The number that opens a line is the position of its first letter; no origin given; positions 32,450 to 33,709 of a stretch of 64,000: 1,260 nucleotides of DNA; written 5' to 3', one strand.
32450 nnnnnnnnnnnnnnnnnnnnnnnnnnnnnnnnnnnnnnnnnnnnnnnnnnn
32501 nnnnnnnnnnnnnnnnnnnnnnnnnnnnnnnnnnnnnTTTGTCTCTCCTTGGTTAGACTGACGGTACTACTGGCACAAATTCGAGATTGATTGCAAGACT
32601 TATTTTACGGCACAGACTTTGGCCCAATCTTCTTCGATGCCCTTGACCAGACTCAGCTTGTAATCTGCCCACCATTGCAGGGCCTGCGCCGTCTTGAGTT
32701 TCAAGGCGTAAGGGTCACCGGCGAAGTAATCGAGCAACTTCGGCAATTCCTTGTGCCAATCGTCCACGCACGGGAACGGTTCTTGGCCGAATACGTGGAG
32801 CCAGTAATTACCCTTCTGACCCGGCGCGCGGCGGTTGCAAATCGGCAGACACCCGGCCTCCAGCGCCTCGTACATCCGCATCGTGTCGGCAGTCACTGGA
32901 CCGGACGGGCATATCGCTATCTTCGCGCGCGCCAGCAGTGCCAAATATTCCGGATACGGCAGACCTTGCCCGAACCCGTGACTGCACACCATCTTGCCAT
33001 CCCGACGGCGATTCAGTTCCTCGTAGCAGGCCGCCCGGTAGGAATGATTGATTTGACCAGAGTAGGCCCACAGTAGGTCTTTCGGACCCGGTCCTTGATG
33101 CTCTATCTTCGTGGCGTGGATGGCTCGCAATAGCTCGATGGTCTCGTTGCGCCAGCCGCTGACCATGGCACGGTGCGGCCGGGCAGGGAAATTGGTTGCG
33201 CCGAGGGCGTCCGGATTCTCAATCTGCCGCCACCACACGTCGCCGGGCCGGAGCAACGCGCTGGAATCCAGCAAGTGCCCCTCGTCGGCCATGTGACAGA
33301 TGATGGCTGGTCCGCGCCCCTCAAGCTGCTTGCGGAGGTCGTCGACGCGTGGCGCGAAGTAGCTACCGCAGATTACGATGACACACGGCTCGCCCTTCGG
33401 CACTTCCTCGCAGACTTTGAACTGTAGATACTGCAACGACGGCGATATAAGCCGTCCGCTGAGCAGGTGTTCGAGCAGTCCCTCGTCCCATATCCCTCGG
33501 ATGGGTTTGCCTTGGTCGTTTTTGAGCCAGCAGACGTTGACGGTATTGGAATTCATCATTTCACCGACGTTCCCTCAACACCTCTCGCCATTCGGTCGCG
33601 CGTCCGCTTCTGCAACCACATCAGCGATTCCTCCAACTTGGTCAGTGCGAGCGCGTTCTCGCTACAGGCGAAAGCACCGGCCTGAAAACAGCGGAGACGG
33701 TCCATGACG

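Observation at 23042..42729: About 20-kb glycan synthesis and decoration island embedded in the phage between the portal and MuF modules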

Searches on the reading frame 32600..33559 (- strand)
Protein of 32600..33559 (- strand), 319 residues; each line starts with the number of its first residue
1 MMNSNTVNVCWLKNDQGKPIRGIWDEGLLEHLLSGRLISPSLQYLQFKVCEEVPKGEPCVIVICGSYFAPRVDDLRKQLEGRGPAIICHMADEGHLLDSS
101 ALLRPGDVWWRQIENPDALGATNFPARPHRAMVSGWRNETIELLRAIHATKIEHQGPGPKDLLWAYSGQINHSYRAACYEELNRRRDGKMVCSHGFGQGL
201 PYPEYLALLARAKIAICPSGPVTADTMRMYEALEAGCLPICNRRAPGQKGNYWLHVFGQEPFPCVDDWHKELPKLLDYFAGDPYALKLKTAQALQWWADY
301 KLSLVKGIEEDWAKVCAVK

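Call 5: search_protein_families(library=pfam, proteins=[window:32600-33559:-], max_evalue=0.01)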
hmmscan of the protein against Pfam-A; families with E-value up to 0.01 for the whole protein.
window:32600-33559:- (319 aa): 2 families
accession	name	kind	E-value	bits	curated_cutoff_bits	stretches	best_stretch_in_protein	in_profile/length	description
PF24785.1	RXYLT1_C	-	3.5e-07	30.3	27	1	204-305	69-175/187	RXYLT1 C-terminal domain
PF03016.20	Exostosin_GT47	-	0.0037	17.1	33.4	1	151-240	163-255/293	Exostosin GT47 domain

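Call 21: find_homologous_proteins(query=window:32600-33559:-, max_evalue=0.00001)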
Query window:32600-33559:- (319 aa): 24 proteins with E <= 0.00001 among 3271 candidates.
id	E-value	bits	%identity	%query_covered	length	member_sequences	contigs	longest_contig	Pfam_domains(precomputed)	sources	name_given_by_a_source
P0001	5.8e-226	767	100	100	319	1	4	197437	PF24785.2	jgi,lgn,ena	-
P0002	1.4e-175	601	81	98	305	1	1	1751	PF24785.2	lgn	-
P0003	2.2e-80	288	46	92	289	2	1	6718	-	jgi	jgi:hypothetical protein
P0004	3.9e-72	261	48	91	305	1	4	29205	-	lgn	-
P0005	1.1e-69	253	44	97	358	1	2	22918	-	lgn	-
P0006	4.0e-41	159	37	93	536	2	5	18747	PF03016.21,PF05050.20,PF24785.2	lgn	-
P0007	6.8e-30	122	30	96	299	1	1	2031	PF03016.21,PF24785.2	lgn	-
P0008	1.5e-27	115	31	93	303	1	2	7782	PF24785.2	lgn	-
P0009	1.8e-27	114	29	98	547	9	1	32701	PF03016.21,PF24785.2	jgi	-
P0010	4.0e-27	113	31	96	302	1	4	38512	PF03016.21,PF24785.2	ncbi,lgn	-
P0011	1.0e-26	112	29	95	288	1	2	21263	PF24785.2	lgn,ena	-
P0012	1.4e-24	105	34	96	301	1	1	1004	PF03016.21,PF24785.2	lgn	-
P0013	5.2e-24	103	31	82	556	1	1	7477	PF24785.2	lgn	-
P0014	2.6e-23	101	30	83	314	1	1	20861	PF03016.21,PF24785.2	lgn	-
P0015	7.6e-23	99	38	48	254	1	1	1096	-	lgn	-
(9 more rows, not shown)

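Call 22: find_encoding_contigs(protein=P0004, flank=10000, max_places=2)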
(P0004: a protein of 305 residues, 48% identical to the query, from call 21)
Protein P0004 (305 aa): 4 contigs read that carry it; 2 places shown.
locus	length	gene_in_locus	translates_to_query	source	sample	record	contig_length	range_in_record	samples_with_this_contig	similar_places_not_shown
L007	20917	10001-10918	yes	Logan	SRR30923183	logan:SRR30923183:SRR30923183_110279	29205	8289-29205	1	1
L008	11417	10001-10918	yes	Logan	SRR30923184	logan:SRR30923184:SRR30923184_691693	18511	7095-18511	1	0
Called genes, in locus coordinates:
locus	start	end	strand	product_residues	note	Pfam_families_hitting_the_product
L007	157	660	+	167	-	-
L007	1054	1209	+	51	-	-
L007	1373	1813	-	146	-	PF00383:dCMP_cyt_deam_1, PF14437:MafB19-deam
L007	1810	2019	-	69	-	-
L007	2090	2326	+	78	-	-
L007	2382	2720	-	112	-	-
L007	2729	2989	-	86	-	-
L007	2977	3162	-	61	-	-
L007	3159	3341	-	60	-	-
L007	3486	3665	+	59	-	-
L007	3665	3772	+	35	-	-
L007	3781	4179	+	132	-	-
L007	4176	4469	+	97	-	-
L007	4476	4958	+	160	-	-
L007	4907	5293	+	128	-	-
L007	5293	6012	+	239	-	-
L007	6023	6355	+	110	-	-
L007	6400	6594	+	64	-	-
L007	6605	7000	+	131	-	PF24240:DUF7448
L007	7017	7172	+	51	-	-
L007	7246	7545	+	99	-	-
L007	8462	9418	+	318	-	PF13524:Glyco_trans_1_2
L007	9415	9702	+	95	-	-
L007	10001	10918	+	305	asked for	-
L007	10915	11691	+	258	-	-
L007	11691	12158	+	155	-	PF00535:Glycos_transf_2 (weak)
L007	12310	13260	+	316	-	PF00534:Glycos_transf_1 (weak)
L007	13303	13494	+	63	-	-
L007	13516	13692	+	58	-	-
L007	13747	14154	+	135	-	-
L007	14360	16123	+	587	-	-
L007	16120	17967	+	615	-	-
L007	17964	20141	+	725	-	PF00583:Acetyltransf_1 (weak), PF13508:Acetyltransf_7 (faint), PF18760:ART-PolyVal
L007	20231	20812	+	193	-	-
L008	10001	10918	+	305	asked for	-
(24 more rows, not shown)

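Call 23: find_encoding_contigs(protein=P0005, flank=10000, max_places=2)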
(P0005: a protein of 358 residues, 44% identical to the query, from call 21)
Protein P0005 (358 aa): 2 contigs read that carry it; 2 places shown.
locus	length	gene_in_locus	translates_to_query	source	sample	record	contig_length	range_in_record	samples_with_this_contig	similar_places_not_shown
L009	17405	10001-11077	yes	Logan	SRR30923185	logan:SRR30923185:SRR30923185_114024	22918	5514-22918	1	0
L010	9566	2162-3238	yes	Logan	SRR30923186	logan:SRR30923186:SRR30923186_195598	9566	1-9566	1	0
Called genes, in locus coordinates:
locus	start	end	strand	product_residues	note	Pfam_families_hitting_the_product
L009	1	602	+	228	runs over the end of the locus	-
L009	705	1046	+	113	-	-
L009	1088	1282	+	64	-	-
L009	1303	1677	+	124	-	PF24240:DUF7448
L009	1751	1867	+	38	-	-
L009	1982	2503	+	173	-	-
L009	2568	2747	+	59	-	-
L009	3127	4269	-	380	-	PF12323:HTH_OrfB_IS605, PF01385:OrfB_IS605, PF07282:Cas12f1-like_TNB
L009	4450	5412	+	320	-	PF13524:Glyco_trans_1_2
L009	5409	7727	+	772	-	PF01555:N6_N4_Mtase (faint)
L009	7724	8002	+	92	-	-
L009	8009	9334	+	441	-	PF00004:AAA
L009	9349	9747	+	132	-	-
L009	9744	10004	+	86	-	-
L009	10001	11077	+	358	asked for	-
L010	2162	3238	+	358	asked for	-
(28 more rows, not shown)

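Call 26: find_encoding_contigs(protein=P0010, flank=10000, max_places=2)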
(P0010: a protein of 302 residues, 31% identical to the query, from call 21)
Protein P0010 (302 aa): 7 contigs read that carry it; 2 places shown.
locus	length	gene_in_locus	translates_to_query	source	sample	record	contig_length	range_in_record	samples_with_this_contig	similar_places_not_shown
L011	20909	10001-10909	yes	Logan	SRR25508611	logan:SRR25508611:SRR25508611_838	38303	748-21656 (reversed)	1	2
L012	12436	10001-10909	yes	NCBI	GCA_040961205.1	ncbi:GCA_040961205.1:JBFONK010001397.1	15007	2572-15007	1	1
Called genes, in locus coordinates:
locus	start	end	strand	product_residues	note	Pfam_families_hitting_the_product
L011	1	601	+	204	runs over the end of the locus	PF00145:DNA_methylase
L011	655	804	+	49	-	-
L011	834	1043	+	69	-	-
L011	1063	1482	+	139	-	-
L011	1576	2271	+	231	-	PF04404:ERF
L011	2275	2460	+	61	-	-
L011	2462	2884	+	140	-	-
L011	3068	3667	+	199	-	PF01464:SLT, PF18896:SLT_3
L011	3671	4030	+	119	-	PF08774:VRR_NUC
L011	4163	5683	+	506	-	PF13524:Glyco_trans_1_2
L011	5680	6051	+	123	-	-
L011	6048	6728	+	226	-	-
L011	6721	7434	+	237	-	-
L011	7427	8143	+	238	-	-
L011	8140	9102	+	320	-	PF01073:3Beta_HSD, PF01370:Epimerase, PF04321:RmlD_sub_bind, PF07993:NAD_binding_4 (faint), PF16363:GDP_Man_Dehyd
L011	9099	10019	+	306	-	PF01370:Epimerase, PF04321:RmlD_sub_bind (weak), PF07993:NAD_binding_4 (faint), PF16363:GDP_Man_Dehyd, PF02719:Polysacc_synt_2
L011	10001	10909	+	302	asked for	PF03016:Exostosin_GT47 (weak), PF24785:RXYLT1_C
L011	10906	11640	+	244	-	-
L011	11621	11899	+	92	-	-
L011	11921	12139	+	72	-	-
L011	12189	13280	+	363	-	PF00534:Glycos_transf_1, PF13692:Glyco_trans_1_4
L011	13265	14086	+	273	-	-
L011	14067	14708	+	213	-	PF02195:ParB_N (weak)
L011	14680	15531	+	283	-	PF12851:Tet_JBP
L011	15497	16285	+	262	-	PF20691:TAGT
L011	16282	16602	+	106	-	PF20137:BubE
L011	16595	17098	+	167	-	-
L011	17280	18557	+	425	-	-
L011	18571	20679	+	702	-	PF04860:Phage_portal, PF04233:Phage_Mu_F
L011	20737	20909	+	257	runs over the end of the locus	PF04586:Peptidase_S78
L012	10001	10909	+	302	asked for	PF03016:Exostosin_GT47 (weak), PF24785:RXYLT1_C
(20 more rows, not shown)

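Call 27: find_encoding_contigs(protein=P0006, flank=10000, max_places=1)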
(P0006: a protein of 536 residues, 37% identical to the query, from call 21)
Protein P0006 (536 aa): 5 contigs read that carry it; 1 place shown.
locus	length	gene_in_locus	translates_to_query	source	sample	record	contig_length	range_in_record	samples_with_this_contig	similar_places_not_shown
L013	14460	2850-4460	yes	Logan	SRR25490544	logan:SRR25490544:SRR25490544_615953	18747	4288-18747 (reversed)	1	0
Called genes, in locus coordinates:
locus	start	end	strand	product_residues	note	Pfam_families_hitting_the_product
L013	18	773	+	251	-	-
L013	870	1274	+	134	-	-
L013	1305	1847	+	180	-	-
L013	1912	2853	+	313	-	PF13524:Glyco_trans_1_2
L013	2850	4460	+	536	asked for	PF03016:Exostosin_GT47 (weak), PF24785:RXYLT1_C, PF05050:Methyltransf_21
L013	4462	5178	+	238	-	-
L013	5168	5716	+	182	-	PF13489:Methyltransf_23 (weak)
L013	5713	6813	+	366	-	PF04055:Radical_SAM, PF13186:SPASM (weak)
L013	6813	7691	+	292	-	-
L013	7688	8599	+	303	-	-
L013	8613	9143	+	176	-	-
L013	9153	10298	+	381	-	-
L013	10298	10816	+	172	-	-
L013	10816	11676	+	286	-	-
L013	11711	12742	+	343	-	-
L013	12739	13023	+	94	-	-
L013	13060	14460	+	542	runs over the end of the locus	-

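Call 36: search_dna_similar(query=window:32600-33559:-, collection=phages, mode=protein, max_rows=30, max_evalue=0.001)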
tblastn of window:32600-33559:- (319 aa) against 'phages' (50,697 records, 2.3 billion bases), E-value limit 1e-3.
No match.

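Call 46: find_related_loci(query=A1, collection=viral_contigs, flank=10000)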
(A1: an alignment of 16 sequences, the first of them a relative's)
Query A1 (319 aa) in viral_contigs; peptide patterns used: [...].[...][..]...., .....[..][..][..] (x = any residue, [..] = any of these).
198 stretches matched a pattern; 151 encode a relative of the query (tblastn E <= 1e-3); the best 80 are kept; 80 distinct loci.
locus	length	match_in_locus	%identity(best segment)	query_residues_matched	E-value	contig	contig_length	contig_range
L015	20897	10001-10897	31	7-315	2e-40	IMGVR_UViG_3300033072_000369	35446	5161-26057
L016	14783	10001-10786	33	44-311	1e-37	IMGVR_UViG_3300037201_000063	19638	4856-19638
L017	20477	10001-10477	47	157-311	6e-36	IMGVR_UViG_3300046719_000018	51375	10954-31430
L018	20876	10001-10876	29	5-311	2e-35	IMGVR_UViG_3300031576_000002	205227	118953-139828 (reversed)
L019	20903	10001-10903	28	7-318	4e-34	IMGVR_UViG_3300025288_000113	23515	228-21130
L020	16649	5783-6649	29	7-311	1e-33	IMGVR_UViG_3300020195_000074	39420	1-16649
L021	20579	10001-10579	38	122-315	1e-33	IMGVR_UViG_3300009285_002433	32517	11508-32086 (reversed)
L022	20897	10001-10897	30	6-309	1e-32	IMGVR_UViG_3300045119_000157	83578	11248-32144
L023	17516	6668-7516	31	7-319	8e-33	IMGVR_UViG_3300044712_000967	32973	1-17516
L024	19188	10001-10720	34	60-311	2e-32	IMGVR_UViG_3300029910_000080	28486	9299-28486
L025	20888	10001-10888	26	6-319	6e-32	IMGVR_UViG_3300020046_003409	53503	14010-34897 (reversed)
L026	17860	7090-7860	29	24-315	2e-31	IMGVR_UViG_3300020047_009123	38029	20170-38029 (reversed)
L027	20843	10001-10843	30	22-311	4e-31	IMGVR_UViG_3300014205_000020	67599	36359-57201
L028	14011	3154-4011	29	4-318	4e-31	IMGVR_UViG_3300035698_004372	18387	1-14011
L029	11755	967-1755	31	5-276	8e-31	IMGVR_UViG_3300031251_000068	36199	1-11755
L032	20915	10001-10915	27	3-317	2e-30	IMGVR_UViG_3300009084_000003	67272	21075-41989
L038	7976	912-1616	29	8-276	3e-29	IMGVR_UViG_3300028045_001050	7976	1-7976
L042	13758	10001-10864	29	7-311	9e-29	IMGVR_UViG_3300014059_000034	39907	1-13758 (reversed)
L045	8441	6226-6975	27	24-311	2e-28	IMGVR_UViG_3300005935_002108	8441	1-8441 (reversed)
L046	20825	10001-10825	29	24-318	5e-28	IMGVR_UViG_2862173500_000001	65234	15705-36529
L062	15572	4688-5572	26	4-311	7e-27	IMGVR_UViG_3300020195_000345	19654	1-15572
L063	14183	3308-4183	26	19-311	8e-25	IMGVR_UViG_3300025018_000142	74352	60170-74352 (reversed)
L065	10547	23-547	35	132-311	1e-24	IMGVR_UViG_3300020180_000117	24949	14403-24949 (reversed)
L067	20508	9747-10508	26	4-301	2e-24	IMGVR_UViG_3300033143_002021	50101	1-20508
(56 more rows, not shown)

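Call 47: find_related_loci(query=A1, collection=genome_contigs, flank=10000)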
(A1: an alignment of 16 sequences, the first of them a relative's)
Query A1 (319 aa) in genome_contigs; peptide patterns used: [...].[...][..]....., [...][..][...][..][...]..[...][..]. (x = any residue, [..] = any of these).
143 stretches matched a pattern; 44 encode a relative of the query (tblastn E <= 1e-3); 44 distinct loci.
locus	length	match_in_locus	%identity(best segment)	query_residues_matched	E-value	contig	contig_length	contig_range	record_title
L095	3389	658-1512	29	24-318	5e-34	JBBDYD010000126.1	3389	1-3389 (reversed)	MAG: Bacteroidota bacterium isolate LejiaD_53_15 Lejia_D_35648_length_3389_cov_6, whole genome shotgun sequence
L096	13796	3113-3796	30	50-311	8e-28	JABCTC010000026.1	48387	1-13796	MAG: Candidatus Heimdallarchaeota archaeon isolate HM4_B41 NODE_463_length_48387_cov_0.923933_ID_39266382, whole genome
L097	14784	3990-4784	31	38-318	1e-27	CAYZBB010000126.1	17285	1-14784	MAG TPA_asm: uncultured Actinomycetes bacterium isolate SRP342105_co1_274 genome assembly, contig: NODE_4414_length_1728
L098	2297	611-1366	30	54-318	9e-25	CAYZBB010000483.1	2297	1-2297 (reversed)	MAG TPA_asm: uncultured Actinomycetes bacterium isolate SRP342105_co1_274 genome assembly, contig: NODE_76121_length_229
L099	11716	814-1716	26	6-318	1e-24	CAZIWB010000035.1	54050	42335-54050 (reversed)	MAG TPA_asm: uncultured Cellvibrionaceae bacterium isolate SRP193066_co1_141 genome assembly, contig: NODE_680_length_54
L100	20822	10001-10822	26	24-319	2e-24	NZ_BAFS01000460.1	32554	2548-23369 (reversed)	Nocardia asiatica NBRC 100129, whole genome shotgun sequence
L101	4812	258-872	33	56-270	3e-23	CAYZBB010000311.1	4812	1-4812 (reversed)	MAG TPA_asm: uncultured Actinomycetes bacterium isolate SRP342105_co1_274 genome assembly, contig: NODE_25481_length_481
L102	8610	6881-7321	35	157-304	8e-20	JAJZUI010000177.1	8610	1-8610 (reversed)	MAG: Proteobacteria bacterium isolate SKS4.bin26 NODE_12902_length_8610_cov_5.991159, whole genome shotgun sequence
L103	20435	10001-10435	31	164-311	1e-19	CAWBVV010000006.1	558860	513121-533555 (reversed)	MAG: uncultured Alphaproteobacteria bacterium isolate MFD04580.bin.3.64 genome assembly, contig: contig_33100, whole gen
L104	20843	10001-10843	25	24-319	2e-18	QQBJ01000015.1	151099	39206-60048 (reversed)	Mycolicibacterium moriokaense strain DSM 44221 scaffold_14, whole genome shotgun sequence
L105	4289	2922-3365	35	160-310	3e-18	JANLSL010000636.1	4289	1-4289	MAG: Alphaproteobacteria bacterium isolate OTE_25_metabat_361 OTE_25_k141_928162, whole genome shotgun sequence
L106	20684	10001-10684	27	60-304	6e-18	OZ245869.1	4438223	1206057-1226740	MAG: Rhodospirillaceae bacterium isolate 854fa619-c004-408a-a656-9f0e241f57ae genome assembly, chromosome: 1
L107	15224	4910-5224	41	163-268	5e-18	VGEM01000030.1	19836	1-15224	MAG: Alphaproteobacteria bacterium isolate K_Offshore_80m_m2_101 K_Offshore_80m_m2_101_Ga0194132_10005725, whole genome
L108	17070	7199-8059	25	3-308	7e-18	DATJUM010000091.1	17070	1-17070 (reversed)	MAG TPA_asm: Rhizomicrobium sp. isolate SMAG_U15046 k141_4447486, whole genome shotgun sequence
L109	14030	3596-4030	33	163-310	3e-17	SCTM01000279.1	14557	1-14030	MAG: Rhodospirillaceae bacterium isolate FW301_bin.2 FW301_bin.2-55786-1, whole genome shotgun sequence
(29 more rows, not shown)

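Call 53: search_dna_similar(query=L104:10001-10843:+, collection=phages, mode=protein, max_rows=40, max_evalue=0.001)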
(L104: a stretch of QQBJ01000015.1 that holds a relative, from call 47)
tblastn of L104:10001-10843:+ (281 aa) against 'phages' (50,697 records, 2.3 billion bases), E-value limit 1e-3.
No match.

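Call 76: search_protein_families(library=pfam, proteins=[L026:8622-9671:+, L063:5998-6798:+, L032:13174-14133:+, L018:8674-9369:+, L045:5037-6041:+, L045:4336-5040:+, L046:13391-14035:+, L038:5949-6341:+, L067:17224-18183:+, L019:8488-9843:+], max_evalue=0.01)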
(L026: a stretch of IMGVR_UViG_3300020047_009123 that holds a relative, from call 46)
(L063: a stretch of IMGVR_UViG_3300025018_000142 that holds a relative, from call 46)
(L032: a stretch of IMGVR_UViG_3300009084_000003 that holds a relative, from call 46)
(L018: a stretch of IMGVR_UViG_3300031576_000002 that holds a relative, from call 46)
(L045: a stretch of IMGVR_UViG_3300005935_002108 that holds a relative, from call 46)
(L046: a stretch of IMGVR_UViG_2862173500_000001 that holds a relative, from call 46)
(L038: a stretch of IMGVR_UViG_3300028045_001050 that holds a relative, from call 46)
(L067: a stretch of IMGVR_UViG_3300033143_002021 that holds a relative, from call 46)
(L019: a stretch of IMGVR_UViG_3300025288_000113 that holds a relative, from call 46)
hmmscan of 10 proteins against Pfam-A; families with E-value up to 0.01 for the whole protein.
L026:8622-9671:+ (349 aa): 2 families
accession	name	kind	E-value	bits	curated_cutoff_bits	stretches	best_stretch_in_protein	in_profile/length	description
PF13692.12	Glyco_trans_1_4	-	3.7e-06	27.7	27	1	162-271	6-112/142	Glycosyl transferases group 1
PF00534.26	Glycos_transf_1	-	2.8e-05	24.1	26.4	1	223-273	78-130/172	Glycosyl transferases group 1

L063:5998-6798:+ (266 aa): 0 families

L032:13174-14133:+ (319 aa): 1 family
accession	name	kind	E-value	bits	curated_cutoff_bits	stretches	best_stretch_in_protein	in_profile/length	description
PF04464.20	Glyphos_transf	-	0.00065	19.2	22.1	1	182-265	236-324/367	CDP-Glycerol:Poly(glycerophosphate) glycerophosphotransferase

L018:8674-9369:+ (231 aa): 0 families

L045:5037-6041:+ (334 aa): 1 family
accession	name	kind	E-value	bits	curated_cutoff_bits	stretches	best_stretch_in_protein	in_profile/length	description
PF12804.13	NTP_transf_3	-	0.0013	19.3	27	1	123-173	5-51/160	MobA-like NTP transferase domain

L045:4336-5040:+ (234 aa): 4 families
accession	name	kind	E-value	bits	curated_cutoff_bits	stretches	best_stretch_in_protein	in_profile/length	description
PF05050.19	Methyltransf_21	-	0.00064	20.3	22.7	0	152-207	111-171/173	Methyltransferase FkbM domain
PF13649.12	Methyltransf_25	-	0.0014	19.7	27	1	93-147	1-57/97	Methyltransferase domain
PF13489.12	Methyltransf_23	-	0.0028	17.8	27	1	74-132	7-61/164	Methyltransferase domain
PF08241.18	Methyltransf_11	-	0.0095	17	21.2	0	94-136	1-43/95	Methyltransferase domain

L046:13391-14035:+ (214 aa): 0 families

L038:5949-6341:+ (130 aa): 0 families

L067:17224-18183:+ (319 aa): 1 family
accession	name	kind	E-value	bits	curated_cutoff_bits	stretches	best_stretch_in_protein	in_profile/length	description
PF05064.18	Nsp1_C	-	0.0085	16.4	24.1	0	41-83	61-103/114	Nsp1-like C-terminal region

L019:8488-9843:+ (451 aa): 15 families
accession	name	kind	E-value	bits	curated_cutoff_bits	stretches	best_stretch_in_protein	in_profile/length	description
PF13649.12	Methyltransf_25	-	7.5e-19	68.7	27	1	299-396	2-97/97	Methyltransferase domain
PF08241.18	Methyltransf_11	-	1.6e-16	61.1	21.2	1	299-399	1-94/95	Methyltransferase domain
PF05050.19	Methyltransf_21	-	1.3e-14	55.1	22.7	1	55-230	1-172/173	Methyltransferase FkbM domain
PF13847.12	Methyltransf_31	-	8.7e-14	51.9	27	1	293-416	2-127/145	Methyltransferase domain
PF13489.12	Methyltransf_23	-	5.5e-12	46.2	27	1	283-404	12-120/164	Methyltransferase domain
PF01209.24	Ubie_methyltran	-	3.8e-11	43.2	20.1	1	291-398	44-149/233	ubiE/COQ5 methyltransferase family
PF08242.18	Methyltransf_12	-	8.6e-11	42.9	30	1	299-398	1-98/98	Methyltransferase domain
PF01135.25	PCMT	-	2e-07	31.4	20.3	1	292-392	71-170/210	Protein-L-isoaspartate(D-aspartate) O-methyltransferase (PCMT)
PF02353.26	CMAS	-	2.6e-07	30.7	27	1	295-424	63-185/273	Mycolic acid cyclopropane synthetase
PF13679.12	Methyltransf_32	-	9e-06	26.1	27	1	273-338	6-71/143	Methyltransferase domain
PF05148.21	Methyltransf_8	-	6.1e-05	23.4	27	0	259-405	39-161/219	Hypothetical methyltransferase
PF13578.12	Methyltransf_24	-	0.002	19.4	26.3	0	299-346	1-35/105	Methyltransferase domain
PF03686.19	UPF0146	-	0.0021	18.4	26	1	291-356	11-73/129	Uncharacterised protein family (UPF0146)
PF05175.20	MTS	-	0.0049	17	23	0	294-398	31-136/170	Methyltransferase small domain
PF01728.25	FtsJ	-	0.0055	17.1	24.1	0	281-347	10-79/181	FtsJ-like methyltransferase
